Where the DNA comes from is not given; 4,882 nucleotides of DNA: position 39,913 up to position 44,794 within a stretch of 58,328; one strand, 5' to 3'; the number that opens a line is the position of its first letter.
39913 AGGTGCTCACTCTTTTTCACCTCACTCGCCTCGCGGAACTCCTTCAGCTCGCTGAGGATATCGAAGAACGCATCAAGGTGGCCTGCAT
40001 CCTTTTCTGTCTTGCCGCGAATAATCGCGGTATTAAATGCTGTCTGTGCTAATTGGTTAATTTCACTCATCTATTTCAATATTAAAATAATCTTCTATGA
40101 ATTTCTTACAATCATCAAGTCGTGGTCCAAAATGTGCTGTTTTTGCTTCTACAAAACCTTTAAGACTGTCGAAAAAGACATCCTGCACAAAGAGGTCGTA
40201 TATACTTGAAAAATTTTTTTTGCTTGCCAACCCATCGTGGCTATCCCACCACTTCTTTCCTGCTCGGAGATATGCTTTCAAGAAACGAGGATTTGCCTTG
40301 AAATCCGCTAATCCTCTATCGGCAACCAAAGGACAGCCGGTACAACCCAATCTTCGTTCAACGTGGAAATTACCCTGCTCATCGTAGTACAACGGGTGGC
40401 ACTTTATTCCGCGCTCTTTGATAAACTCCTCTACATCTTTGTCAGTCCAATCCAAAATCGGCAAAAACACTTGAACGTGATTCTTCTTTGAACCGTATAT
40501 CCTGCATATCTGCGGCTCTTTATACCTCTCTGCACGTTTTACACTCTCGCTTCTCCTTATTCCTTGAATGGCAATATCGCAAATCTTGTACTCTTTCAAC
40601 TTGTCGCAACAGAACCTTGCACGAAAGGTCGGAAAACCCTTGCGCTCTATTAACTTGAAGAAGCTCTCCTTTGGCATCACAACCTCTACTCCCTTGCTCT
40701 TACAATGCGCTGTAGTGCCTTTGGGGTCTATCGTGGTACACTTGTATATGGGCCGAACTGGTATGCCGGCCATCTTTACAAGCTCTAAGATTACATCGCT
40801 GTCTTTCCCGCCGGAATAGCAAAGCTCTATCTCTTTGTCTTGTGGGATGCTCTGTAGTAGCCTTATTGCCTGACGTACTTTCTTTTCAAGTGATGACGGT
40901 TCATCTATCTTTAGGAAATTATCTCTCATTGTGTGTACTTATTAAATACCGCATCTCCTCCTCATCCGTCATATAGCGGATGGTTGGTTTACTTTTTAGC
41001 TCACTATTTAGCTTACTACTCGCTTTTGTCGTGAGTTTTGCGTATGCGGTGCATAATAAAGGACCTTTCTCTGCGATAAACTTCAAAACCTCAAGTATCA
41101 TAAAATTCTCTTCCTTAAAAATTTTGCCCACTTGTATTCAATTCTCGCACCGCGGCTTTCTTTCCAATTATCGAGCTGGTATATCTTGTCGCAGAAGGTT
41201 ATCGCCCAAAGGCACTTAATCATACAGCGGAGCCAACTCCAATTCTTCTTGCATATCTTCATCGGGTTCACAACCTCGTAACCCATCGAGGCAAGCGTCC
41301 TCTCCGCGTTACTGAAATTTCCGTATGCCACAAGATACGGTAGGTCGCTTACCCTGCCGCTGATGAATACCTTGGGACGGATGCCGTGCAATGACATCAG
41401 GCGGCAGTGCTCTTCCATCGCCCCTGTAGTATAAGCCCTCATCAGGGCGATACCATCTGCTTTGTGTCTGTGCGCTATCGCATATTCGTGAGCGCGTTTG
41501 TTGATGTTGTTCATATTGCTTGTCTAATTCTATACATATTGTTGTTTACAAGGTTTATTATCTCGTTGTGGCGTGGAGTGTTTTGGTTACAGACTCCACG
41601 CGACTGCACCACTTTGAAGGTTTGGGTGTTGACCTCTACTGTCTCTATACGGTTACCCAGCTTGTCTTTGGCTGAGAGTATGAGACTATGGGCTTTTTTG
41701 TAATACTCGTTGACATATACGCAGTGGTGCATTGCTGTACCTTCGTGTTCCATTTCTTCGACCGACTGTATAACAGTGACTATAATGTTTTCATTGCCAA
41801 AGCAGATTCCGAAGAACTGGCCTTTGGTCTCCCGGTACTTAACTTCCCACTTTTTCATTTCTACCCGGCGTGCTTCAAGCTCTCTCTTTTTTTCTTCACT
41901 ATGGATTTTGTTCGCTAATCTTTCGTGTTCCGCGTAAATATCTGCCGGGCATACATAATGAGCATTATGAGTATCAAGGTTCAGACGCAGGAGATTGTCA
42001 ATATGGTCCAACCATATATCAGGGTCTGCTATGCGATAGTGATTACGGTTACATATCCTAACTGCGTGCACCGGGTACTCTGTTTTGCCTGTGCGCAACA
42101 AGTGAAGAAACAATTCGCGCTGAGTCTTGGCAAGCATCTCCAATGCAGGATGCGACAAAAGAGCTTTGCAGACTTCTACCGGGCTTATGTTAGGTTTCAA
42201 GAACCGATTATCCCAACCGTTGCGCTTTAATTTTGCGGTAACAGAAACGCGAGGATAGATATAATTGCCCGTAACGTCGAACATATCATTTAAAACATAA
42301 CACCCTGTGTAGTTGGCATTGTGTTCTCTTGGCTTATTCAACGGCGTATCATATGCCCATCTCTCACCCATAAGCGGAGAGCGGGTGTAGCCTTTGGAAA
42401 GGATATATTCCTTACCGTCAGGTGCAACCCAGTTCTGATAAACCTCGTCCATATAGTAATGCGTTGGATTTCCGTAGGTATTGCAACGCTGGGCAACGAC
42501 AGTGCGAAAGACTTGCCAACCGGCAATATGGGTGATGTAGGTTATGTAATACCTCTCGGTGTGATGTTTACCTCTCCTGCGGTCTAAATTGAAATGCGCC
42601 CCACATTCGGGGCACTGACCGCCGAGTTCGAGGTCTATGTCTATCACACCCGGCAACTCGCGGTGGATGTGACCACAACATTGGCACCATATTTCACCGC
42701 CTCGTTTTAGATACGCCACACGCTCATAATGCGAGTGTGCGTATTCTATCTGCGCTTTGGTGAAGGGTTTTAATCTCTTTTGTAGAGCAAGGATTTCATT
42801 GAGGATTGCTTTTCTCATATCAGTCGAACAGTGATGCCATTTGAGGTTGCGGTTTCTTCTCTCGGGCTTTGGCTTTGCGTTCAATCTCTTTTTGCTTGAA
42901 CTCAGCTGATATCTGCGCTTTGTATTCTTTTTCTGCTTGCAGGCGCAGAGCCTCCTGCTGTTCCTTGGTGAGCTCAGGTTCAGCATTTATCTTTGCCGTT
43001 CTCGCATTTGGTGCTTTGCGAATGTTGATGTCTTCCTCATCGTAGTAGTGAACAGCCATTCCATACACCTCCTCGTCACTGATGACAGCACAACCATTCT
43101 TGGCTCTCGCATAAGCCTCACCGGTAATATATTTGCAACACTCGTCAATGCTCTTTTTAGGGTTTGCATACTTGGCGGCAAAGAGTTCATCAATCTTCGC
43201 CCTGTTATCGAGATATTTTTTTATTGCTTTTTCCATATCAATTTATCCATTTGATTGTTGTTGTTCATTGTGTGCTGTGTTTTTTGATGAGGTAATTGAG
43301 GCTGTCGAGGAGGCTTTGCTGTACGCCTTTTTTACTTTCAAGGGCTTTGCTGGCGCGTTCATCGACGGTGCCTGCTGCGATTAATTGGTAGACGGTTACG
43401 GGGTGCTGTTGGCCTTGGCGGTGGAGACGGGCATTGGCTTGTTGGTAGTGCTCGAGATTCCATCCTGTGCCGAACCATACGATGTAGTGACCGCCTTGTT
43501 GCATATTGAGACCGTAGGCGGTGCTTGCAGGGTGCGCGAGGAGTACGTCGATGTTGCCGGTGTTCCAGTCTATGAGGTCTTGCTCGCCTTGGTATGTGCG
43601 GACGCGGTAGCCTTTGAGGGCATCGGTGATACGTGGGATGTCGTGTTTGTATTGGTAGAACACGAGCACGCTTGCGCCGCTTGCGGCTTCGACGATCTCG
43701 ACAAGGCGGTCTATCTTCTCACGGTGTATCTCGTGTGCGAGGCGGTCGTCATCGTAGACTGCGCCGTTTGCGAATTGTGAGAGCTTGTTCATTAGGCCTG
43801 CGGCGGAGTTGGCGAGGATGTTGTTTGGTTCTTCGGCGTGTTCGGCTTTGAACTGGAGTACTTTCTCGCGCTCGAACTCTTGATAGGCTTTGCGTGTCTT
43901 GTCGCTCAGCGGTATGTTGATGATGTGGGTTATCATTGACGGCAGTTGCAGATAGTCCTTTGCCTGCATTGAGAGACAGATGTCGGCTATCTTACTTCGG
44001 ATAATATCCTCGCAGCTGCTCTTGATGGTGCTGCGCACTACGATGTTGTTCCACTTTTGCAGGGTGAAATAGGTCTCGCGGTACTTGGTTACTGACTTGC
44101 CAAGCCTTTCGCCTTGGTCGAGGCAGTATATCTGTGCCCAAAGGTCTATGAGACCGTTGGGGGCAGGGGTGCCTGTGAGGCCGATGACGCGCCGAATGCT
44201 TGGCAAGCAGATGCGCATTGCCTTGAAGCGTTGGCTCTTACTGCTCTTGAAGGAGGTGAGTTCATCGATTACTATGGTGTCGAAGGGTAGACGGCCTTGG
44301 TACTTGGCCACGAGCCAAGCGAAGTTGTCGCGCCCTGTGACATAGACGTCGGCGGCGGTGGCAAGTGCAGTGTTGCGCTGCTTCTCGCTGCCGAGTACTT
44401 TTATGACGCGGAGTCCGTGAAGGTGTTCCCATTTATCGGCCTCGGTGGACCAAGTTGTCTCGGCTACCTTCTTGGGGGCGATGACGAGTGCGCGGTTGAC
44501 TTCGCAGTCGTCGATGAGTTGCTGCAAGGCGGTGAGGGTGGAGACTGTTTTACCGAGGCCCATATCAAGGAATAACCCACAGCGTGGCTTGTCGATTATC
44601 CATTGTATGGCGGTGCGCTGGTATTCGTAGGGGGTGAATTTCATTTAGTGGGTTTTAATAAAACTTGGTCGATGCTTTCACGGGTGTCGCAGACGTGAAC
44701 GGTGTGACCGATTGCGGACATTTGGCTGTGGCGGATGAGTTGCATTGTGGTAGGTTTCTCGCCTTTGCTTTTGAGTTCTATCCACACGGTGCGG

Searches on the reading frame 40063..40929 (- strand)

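Call 13: search_protein_families(library=phrogs, proteins=[window:40063-40929:-], max_evalue=0.001)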
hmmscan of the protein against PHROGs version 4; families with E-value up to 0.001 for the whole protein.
window:40063-40929:- (288 aa): 2 families
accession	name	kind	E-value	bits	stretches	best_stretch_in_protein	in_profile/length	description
phrog_424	-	moron, auxiliary metabolic gene and host takeover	1e-27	98.2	1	13-209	141-346/460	phosphoadenosine phosphosulfate reductase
phrog_2302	-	moron, auxiliary metabolic gene and host takeover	2.8e-14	53.9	1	118-182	162-225/381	phosphoadenosine phosphosulfate reductase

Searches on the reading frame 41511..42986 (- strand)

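Call 13: search_protein_families(library=phrogs, proteins=[window:41511-42986:-], max_evalue=0.001)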
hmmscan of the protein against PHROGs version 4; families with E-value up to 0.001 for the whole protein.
window:41511-42986:- (491 aa): 3 families
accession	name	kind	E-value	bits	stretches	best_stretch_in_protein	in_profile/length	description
phrog_8470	-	unknown function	1.2e-11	45.1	1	324-474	393-540/567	-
phrog_7484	-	unknown function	3.2e-06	27.1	1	322-489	288-445/450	-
phrog_3169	-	unknown function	0.0004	20.6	1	361-470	354-451/474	-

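Call 93: search_protein_families(library=pfam, proteins=[window:41511-42986:-], max_evalue=0.01)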
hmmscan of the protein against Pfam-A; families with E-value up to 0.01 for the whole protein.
window:41511-42986:- (491 aa): 1 family
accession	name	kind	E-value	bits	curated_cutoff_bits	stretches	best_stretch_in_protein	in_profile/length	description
PF14284.11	PcfJ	-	3.1e-35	121.6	25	1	324-475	1-145/147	PcfJ-like protein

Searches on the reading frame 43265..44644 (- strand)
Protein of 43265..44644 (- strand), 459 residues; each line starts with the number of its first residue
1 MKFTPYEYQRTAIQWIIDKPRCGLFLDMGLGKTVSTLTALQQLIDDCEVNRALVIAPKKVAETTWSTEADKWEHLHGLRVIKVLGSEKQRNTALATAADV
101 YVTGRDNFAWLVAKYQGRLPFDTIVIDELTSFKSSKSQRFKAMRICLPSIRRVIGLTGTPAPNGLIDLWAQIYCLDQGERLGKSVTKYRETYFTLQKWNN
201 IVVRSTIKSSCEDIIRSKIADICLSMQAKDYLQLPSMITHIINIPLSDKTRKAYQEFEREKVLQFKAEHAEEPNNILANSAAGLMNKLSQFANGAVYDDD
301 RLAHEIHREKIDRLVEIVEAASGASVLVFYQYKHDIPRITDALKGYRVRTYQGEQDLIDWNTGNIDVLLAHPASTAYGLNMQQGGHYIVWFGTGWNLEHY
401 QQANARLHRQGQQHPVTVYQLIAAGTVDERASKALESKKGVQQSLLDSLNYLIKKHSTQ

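Call 13: search_protein_families(library=phrogs, proteins=[window:43265-44644:-], max_evalue=0.001)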
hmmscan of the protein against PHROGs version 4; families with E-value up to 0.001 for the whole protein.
window:43265-44644:- (459 aa): 8 families
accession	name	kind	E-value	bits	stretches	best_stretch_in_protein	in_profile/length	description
phrog_62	-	DNA, RNA and nucleotide metabolism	8.4e-160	535.1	1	1-457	693-1144/1881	DNA helicase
phrog_11354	-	unknown function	1.5e-36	125.6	1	353-456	12-115/116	-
phrog_16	-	DNA, RNA and nucleotide metabolism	1.6e-15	57.5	1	1-423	269-600/986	DNA helicase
phrog_29996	-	unknown function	8.8e-14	51.4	2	368-448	1087-1166/1189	-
phrog_11801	-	other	6.2e-11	41.2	1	361-447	1408-1494/2269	DNA methyltransferase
phrog_1685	-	unknown function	1.3e-07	30.3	0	359-446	1462-1549/2278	-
phrog_23807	-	unknown function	5.6e-07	28.7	0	365-427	588-650/1053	-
phrog_24008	-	DNA, RNA and nucleotide metabolism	0.00015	20.7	1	8-173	484-646/1006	helicase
